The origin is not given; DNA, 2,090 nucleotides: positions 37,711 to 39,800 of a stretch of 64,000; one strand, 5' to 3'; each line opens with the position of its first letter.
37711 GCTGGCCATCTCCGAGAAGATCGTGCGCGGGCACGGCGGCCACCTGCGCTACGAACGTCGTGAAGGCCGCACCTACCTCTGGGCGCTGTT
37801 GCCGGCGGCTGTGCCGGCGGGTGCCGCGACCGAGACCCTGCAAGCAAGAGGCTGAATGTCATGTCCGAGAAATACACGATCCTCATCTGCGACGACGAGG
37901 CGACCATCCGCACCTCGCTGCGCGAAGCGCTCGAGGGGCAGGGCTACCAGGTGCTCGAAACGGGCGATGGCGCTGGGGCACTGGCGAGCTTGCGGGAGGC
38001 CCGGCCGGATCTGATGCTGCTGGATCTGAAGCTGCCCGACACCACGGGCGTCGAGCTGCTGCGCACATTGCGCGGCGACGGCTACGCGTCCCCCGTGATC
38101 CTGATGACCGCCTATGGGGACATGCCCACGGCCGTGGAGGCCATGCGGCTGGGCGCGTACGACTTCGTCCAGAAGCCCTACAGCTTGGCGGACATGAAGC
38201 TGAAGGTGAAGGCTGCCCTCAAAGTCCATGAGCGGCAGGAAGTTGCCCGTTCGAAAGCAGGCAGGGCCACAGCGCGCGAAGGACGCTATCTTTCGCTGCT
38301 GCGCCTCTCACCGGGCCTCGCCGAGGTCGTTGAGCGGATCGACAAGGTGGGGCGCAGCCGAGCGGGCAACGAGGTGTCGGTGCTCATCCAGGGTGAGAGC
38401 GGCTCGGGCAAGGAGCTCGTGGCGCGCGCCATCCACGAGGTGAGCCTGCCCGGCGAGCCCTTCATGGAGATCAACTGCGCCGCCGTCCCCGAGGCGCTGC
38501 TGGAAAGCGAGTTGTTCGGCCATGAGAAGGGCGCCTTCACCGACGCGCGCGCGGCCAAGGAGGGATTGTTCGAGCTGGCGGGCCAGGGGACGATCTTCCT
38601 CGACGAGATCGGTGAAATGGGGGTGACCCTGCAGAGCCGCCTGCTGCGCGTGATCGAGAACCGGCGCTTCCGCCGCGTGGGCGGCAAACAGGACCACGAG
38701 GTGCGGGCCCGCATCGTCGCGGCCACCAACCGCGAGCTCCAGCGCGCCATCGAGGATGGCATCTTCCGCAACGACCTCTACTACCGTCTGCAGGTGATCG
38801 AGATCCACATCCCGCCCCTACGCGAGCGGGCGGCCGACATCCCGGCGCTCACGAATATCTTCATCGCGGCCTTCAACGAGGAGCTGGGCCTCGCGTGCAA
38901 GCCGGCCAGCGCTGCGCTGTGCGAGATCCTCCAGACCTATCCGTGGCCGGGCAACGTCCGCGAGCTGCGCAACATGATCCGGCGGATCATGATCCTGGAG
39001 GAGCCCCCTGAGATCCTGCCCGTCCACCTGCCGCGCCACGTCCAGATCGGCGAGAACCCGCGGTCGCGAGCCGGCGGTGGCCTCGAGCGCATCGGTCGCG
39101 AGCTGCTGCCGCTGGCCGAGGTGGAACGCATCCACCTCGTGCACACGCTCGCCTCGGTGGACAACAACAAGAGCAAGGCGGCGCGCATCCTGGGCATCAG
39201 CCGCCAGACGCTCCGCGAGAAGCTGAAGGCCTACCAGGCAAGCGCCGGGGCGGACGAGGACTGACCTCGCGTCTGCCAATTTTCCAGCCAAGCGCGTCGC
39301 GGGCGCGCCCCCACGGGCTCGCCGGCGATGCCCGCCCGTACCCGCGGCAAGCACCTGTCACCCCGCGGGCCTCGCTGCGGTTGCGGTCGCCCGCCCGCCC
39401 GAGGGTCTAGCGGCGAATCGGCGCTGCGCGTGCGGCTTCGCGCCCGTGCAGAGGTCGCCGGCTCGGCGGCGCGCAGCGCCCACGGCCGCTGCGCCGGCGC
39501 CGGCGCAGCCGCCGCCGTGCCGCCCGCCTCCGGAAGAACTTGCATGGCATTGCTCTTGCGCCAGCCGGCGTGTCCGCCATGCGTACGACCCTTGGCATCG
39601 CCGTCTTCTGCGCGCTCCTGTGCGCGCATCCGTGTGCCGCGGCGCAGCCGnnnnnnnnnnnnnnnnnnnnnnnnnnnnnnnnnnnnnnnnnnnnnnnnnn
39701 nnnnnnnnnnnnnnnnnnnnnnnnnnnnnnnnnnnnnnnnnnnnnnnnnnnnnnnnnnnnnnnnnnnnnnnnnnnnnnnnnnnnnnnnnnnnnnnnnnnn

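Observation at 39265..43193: Second sigma-54 promoter heads an operon of a secreted unknown protein, a small helical protein, a kinase and an NtrC-type regulator that runs straight into flgB...flhF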

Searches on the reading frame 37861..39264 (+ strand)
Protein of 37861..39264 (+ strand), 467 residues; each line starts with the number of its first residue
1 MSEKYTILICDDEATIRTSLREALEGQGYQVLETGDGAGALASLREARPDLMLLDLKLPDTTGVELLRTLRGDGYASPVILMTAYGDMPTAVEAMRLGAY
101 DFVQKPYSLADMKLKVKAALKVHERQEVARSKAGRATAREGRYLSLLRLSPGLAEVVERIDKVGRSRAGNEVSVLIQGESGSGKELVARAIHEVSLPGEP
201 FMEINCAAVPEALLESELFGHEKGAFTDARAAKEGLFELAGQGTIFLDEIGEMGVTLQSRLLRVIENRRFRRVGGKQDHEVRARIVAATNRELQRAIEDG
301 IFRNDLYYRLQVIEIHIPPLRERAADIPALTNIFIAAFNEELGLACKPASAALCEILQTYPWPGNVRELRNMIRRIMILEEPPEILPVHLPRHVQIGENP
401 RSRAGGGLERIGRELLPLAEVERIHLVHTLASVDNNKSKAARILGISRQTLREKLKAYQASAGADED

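Call 7: search_protein_families(library=pfam, proteins=[window:37861-39264:+], max_evalue=0.01)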
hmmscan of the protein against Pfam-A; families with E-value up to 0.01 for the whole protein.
window:37861-39264:+ (467 aa): 12 families
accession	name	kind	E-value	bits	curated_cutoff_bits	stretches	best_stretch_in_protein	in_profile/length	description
PF00158.32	Sigma54_activat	-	5.3e-63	212.1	20.2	1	152-316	7-168/168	Sigma-54 interaction domain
PF00072.30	Response_reg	-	1.4e-29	102.9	30.2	1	7-116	1-110/111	Response regulator receiver domain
PF25601.1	AAA_lid_14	-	2.7e-22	78.8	27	1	321-401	1-81/87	AAA+ ATPase lid domain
PF14532.12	Sigma54_activ_2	-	1.4e-17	64.6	25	1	166-320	16-138/138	Sigma-54 interaction domain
PF02954.25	HTH_8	-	2.3e-15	56.5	22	1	418-458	2-42/42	Bacterial regulatory protein, Fis family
PF07728.20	AAA_5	-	8.9e-07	29.4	22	1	174-291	2-123/139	AAA domain (dynein-related subfamily)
PF00004.35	AAA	-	0.0001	23.2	21.2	1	174-294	1-111/131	ATPase family associated with various cellular activities (AAA)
PF01078.27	Mg_chelatase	-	0.00012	22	20.3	0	231-290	96-157/207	Magnesium chelatase, subunit ChlI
PF13556.12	HTH_30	-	0.0021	18.3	27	0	427-459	5-37/59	PucR C-terminal helix-turn-helix domain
PF13191.12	AAA_16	-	0.0023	18.9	32.6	1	163-267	16-122/167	AAA ATPase domain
PF07724.20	AAA_2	-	0.005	17.3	27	1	171-290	3-124/166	AAA domain (Cdc48 subfamily)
PF13384.12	HTH_23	-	0.0063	16.7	24.6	0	420-463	4-45/50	Homeodomain-like domain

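Call 22: search_protein_families(library=ncbifam, proteins=[window:37861-39264:+], max_evalue=0.01)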
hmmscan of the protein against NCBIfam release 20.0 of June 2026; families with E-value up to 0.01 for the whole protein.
window:37861-39264:+ (467 aa): 125 families (the best 25 are shown)
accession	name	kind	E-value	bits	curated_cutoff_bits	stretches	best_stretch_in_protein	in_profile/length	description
NF008469.0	PRK11361.1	equivalog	1.4e-124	416.4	714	1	1-460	1-456/461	acetoacetate metabolism transcriptional regulator AtoC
TIGR01818.1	ntrC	equivalog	1.4e-117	393.3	558.6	1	7-456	1-461/463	nitrogen regulation protein NR(I)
TIGR02915.1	PEP_resp_reg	equivalog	6.3e-106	354.9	502.6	1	7-459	1-443/445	PEP-CTERM-box response regulator transcription factor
NF041946.1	LuxO_transreg_Vib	equivalog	1.2e-103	347.4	800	1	11-460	3-462/463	quorum-sensing sigma-54 dependent transcriptional regulator LuxO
NF051870.1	NAssimRespRegNtrX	equivalog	3.3e-99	332.8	600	1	6-457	3-449/452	nitrogen assimilation response regulator NtrX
NF008176.1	PRK10923.1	equivalog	2.6e-98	329.7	620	1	6-457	5-465/469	nitrogen regulation protein NR(I)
NF007689.0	PRK10365.1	equivalog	1.5e-94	317.3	760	1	3-455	4-439/441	sigma-54-dependent response regulator transcription factor ZraR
NF041552.1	TF_PrdR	equivalog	2.3e-93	313.5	795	1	159-459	278-577/577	sigma-54 dependent transcriptional regulator PrdR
NF050807.1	TransRegFlbDCaul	equivalog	1.2e-92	311.2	750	1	16-461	13-441/454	sigma-54-dependent transcriptional regulator FlbD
TIGR01817.1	nifA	equivalog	1.8e-89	300.9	528.85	1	118-428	170-471/534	nif-specific transcriptional activator NifA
NF049963.1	RespRegFlgRCampy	domain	3.4e-88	296.4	750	1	7-459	3-428/429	fla regulon two-component system response regulator FlgR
NF038308.1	RNA_repair_RtcR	equivalog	3.6e-86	290.1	650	1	88-463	123-521/530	RNA repair transcriptional activator RtcR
NF011695.0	PRK15115.1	equivalog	1.1e-85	288.1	763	1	6-386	8-374/445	two-component system response regulator GlrR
NF003451.0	PRK05022.1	equivalog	5.7e-83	279.4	476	1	107-452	152-502/512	nitric oxide reductase transcriptional regulator NorR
TIGR02329.1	propionate_PrpR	equivalog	2.7e-80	270.5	499.2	1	107-457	170-526/526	propionate catabolism operon regulatory protein PrpR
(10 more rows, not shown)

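Call 91: search_solved_structures(query=window:37861-39261:+, max_evalue=1e-30)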
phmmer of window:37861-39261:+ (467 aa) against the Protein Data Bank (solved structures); distinct sequences matched with E-value up to 1e-30: 35.
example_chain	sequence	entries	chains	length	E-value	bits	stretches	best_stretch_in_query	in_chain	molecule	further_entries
4l4u_A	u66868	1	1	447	1.2e-92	314.8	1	6-458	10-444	Transcriptional regulator (NtrC family)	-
1ny5_A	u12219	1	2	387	4.6e-90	306.3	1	7-381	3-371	transcriptional regulator (NtrC family)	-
5ep0_A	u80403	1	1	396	6e-84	286.1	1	3-386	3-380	Putative repressor protein luxO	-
3dzd_A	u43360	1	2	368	7.2e-82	279.3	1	7-383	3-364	Transcriptional regulator (NtrC family)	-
1ny6_A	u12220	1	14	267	6.6e-68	233.3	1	149-381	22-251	transcriptional regulator (NtrC family)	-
4ly6_A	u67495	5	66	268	6.7e-68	233.2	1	149-381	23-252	Transcriptional regulator (NtrC family)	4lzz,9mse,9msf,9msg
3m0e_A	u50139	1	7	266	4.3e-67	230.6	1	149-381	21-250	Transcriptional regulator (NtrC family)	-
5m7n_A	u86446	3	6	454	3.9e-66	227.4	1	6-457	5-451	Nitrogen assimilation regulatory protein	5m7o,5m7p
8pb9_D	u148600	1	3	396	5.8e-66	226.8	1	36-383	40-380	Transcriptional regulator FleQ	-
8p53_C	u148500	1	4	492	1.2e-65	225.8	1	38-392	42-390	Transcriptional regulator FleQ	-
1ojl_A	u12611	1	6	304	1.6e-65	225.4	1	163-455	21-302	TRANSCRIPTIONAL REGULATORY PROTEIN ZRAR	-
9qq6_C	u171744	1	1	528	2.5e-65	224.7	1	150-450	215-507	Nif-specific regulatory protein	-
6jdi_A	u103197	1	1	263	3.3e-65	224.4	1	145-386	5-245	Nitrogen assimilation regulatory protein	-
6j7e_A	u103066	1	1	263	1.6e-64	222.1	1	145-386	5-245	Nitrogen assimilation regulatory protein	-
7ejw_C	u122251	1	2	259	1.7e-64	222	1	145-385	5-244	Transcriptional regulator FleQ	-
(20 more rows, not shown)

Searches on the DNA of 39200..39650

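Call 111: search_rna_families(source=window, start=39200, end=39650, threshold=evalue, max_evalue=1)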
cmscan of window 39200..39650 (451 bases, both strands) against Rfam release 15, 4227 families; matches with E-value up to 1: 0.
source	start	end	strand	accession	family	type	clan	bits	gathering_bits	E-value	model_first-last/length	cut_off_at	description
